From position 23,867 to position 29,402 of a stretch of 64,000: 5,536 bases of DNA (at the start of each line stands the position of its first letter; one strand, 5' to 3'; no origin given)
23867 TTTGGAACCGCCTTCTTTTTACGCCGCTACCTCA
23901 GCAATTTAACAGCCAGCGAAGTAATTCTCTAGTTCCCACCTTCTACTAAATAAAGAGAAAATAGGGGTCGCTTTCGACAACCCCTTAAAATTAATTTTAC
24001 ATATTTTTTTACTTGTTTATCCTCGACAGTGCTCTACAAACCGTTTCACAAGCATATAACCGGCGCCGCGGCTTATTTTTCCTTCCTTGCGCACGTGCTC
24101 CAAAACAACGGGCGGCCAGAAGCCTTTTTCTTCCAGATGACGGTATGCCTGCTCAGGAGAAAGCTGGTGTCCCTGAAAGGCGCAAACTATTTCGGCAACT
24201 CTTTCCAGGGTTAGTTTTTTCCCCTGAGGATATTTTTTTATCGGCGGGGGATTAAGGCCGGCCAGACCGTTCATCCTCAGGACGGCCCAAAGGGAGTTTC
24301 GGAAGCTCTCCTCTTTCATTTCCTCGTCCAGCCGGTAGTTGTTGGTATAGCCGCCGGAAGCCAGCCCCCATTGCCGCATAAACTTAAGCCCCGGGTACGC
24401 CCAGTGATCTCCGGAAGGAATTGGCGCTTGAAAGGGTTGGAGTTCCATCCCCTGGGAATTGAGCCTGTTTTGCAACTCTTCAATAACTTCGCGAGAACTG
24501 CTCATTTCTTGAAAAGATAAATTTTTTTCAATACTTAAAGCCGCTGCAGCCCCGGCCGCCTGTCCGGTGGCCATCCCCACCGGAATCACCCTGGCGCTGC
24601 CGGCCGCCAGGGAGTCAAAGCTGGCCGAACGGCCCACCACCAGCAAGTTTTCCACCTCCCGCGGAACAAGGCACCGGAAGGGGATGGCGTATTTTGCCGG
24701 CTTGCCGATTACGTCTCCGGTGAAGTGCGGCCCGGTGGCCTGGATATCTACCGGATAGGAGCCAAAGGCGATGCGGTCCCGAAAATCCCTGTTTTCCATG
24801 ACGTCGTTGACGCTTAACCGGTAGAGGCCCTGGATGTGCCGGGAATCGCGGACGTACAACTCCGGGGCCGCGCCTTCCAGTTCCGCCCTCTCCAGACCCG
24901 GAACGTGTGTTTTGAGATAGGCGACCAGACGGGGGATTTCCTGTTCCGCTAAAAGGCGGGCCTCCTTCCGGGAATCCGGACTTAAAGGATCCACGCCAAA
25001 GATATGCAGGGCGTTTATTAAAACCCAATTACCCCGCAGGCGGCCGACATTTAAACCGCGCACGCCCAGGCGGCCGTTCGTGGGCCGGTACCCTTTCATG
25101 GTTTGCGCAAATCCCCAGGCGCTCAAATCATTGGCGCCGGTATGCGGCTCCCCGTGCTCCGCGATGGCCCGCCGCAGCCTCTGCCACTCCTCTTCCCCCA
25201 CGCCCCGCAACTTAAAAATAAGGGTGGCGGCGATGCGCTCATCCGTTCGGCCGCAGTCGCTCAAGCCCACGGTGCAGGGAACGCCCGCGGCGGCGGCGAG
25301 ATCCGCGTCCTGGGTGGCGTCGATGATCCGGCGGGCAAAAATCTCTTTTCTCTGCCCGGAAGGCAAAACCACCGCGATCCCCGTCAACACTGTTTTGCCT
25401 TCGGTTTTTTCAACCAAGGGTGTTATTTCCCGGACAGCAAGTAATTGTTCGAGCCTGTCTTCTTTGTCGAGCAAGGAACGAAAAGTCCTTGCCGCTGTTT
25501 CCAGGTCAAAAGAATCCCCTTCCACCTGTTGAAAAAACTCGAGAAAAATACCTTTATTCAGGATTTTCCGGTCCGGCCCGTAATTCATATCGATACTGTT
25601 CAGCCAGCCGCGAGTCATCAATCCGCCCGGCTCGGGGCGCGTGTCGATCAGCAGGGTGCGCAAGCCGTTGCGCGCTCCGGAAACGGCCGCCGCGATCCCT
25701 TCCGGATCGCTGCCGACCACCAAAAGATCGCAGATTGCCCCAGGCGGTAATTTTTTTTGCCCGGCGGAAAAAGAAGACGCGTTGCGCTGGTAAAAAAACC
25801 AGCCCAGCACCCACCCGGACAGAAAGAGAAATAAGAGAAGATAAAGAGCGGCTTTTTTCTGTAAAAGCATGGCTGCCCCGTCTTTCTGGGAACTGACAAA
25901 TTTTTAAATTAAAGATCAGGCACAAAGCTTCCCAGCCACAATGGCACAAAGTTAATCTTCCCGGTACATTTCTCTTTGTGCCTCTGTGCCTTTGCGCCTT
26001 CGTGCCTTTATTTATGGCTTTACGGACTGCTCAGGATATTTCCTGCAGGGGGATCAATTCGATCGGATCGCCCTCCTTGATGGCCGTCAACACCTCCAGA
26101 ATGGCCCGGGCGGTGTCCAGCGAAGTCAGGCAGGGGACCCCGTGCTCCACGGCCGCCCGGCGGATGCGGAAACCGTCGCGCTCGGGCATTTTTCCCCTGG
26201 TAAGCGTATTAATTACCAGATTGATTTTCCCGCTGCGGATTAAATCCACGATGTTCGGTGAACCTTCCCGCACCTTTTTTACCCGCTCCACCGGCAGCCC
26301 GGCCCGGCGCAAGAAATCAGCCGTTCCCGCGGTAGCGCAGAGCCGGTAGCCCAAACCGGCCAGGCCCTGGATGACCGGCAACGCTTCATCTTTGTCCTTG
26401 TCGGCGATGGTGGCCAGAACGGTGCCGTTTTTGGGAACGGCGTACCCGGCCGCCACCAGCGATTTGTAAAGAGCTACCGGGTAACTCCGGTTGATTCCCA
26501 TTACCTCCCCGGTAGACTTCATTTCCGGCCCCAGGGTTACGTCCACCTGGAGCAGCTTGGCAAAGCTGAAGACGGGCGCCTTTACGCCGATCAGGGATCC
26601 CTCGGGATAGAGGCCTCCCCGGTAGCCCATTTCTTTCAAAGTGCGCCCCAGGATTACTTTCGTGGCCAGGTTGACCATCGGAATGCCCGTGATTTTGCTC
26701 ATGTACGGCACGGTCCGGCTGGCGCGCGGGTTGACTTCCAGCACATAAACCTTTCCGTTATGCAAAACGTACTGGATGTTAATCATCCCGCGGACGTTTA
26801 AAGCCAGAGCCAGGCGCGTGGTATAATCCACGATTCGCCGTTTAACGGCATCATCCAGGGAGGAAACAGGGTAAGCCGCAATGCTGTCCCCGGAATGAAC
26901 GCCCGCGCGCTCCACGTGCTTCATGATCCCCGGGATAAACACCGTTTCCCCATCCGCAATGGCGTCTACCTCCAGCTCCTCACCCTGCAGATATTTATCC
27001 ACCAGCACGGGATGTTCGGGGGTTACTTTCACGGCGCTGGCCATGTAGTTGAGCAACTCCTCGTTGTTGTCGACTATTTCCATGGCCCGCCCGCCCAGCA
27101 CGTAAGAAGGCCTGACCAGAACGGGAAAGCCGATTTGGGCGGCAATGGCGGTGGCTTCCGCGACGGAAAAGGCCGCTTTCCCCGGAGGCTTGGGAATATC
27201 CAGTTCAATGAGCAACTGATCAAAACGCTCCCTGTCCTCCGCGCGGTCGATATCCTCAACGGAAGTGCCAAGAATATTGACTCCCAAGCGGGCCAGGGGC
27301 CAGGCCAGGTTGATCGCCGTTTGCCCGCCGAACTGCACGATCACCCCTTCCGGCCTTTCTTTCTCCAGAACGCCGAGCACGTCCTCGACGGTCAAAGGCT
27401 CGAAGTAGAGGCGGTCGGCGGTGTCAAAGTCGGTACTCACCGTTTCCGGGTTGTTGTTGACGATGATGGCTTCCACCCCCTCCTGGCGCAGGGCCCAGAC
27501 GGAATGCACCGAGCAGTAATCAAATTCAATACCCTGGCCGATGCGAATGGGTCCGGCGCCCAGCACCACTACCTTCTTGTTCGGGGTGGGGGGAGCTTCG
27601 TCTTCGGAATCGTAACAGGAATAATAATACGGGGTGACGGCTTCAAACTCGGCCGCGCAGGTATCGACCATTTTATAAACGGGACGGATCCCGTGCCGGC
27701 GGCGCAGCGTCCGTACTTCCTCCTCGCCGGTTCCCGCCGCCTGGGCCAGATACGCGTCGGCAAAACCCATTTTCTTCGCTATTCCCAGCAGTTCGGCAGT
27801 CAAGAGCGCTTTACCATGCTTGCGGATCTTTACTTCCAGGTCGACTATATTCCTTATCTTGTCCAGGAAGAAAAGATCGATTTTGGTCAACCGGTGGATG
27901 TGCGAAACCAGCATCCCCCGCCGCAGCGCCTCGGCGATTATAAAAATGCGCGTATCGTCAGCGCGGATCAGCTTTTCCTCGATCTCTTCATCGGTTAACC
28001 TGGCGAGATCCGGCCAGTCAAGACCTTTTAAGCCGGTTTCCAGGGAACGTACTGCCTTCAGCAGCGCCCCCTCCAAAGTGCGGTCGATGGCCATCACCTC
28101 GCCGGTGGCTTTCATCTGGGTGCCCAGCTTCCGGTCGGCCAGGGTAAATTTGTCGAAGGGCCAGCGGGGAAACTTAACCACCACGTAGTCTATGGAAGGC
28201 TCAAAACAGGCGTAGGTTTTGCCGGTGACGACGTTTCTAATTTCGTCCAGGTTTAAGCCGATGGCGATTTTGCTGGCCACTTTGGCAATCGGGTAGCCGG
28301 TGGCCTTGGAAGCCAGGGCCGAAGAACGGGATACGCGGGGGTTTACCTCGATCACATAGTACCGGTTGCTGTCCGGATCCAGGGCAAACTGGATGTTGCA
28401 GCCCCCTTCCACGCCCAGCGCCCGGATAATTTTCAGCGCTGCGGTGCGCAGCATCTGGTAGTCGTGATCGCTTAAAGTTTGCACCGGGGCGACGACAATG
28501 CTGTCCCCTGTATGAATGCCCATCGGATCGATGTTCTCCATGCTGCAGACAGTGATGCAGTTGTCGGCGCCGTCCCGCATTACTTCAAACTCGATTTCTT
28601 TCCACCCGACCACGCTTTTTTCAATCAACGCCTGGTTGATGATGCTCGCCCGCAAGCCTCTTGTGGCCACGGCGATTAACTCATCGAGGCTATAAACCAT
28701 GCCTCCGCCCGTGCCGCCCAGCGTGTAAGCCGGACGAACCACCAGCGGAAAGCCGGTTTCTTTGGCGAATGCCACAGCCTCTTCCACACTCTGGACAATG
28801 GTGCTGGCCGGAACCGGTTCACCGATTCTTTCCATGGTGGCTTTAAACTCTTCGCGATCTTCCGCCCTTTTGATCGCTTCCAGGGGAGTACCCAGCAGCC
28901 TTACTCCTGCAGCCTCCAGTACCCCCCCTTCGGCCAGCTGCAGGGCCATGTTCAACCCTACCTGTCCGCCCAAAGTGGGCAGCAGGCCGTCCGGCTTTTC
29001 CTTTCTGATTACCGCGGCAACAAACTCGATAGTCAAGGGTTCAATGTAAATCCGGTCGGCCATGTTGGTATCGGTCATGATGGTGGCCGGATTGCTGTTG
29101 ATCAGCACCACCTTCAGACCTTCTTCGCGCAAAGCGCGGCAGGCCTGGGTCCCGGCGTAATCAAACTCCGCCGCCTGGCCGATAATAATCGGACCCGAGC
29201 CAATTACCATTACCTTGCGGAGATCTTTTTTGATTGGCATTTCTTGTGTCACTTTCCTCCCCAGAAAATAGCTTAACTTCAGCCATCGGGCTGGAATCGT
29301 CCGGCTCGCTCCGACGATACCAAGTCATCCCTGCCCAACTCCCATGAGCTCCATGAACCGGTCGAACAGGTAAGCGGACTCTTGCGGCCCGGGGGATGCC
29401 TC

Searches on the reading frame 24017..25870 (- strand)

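Call 7: search_protein_families(library=ncbifam, proteins=[window:24017-25870:-], max_evalue=0.001)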
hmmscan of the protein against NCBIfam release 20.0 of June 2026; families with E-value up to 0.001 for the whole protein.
window:24017-25870:- (617 aa): 4 families
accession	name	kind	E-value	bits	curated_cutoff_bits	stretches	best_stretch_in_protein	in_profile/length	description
TIGR01372.1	soxA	subfamily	2.7e-07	28.8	1164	1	46-87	168-209/996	sarcosine oxidase subunit alpha family protein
NF041160.1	DGGPL_Thplmales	equivalog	4.5e-05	22.6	780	1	48-84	5-41/396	digeranylgeranylglycerophospholipid reductase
NF004789.0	PRK06134.1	subfamily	0.00023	19.9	747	1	45-84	11-50/581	FAD-dependent oxidoreductase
TIGR01292.1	TRX_reduct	equivalog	0.00081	18.3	343.45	0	48-116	2-67/300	thioredoxin-disulfide reductase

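Call 8: search_protein_families(library=pfam, proteins=[window:24017-25870:-], max_evalue=0.001)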
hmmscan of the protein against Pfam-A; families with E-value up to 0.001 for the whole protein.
window:24017-25870:- (617 aa): 2 families
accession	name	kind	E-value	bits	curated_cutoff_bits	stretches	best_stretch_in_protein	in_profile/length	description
PF12831.13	FAD_oxidored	-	1.7e-97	327.8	27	1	48-470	1-416/416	FAD dependent oxidoreductase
PF13450.12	NAD_binding_8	-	5.5e-05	23.8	21.9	1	51-99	1-49/68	NAD(P)-binding Rossmann-like domain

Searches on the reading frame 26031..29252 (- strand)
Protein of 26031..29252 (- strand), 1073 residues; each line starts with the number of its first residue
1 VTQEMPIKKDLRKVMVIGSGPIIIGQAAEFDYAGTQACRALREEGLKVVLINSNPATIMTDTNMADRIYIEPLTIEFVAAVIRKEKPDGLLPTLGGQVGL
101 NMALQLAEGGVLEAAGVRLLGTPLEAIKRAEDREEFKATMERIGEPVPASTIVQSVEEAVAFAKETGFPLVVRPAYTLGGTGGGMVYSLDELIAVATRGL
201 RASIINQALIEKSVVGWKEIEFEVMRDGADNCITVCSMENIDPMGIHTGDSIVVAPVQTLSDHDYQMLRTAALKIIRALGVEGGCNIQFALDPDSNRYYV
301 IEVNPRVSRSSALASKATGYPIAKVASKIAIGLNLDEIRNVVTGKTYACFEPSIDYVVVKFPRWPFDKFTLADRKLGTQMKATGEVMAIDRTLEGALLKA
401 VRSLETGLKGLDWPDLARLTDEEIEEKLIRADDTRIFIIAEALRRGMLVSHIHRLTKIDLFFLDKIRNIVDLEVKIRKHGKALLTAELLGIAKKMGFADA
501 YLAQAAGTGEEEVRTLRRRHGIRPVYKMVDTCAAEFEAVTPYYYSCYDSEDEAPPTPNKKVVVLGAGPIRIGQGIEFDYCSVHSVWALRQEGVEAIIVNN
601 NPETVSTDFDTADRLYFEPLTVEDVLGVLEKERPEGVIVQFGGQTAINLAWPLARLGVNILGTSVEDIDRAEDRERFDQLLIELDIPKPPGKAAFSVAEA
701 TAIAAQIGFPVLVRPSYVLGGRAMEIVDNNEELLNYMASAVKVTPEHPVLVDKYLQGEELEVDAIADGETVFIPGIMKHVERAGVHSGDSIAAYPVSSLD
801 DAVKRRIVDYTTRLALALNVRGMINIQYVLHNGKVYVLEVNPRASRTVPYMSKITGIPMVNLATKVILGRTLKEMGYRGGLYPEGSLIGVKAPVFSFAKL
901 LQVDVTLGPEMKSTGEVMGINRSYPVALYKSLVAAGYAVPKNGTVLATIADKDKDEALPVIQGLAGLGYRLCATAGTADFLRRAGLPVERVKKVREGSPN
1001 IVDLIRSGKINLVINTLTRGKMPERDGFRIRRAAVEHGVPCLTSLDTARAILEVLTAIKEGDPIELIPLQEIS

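Call 84: search_protein_families(library=pfam, proteins=[window:26031-29252:-], max_evalue=0.00001)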
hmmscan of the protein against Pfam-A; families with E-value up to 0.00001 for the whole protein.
window:26031-29252:- (1073 aa): 10 families
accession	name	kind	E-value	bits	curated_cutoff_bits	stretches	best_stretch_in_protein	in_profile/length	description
PF02786.22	CPSase_L_D2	-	2.4e-118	393.6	19.8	2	132-337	1-210/211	Carbamoyl-phosphate synthase L chain, ATP binding domain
PF25596.1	CPSase_L_D1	-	3.2e-99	327.4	27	2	558-669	2-117/118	Carbamoyl phosphate synthase preATP-grasp domain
PF02787.25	CPSase_L_D3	-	4.2e-26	91.2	26.6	1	426-504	1-78/80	Carbamoyl-phosphate synthetase large chain, oligomerisation domain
PF02142.27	MGS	-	2e-25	89.2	24.1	1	957-1043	2-94/94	MGS-like domain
PF07478.18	Dala_Dala_lig_C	-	1.2e-18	67.9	24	2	701-851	29-178/204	D-ala D-ala ligase C-terminus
PF15632.11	ATPgrasp_Ter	-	2.2e-16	60.3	29.1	1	748-870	4-111/131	ATP-grasp in the biosynthetic pathway with Ter operon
PF02655.19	ATP-grasp_3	-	9.7e-13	48.9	23.2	1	708-844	31-157/160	ATP-grasp domain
PF02222.28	ATP-grasp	-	9.2e-12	45.4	27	0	681-844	3-163/179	ATP-grasp domain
PF01071.24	GARS_A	-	4.3e-10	40.2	27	1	679-782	8-116/194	Phosphoribosylglycinamide synthetase, ATP-grasp (A) domain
PF13549.11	ATP-grasp_5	-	4.7e-06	26.6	27.6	0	132-173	11-52/221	ATP-grasp domain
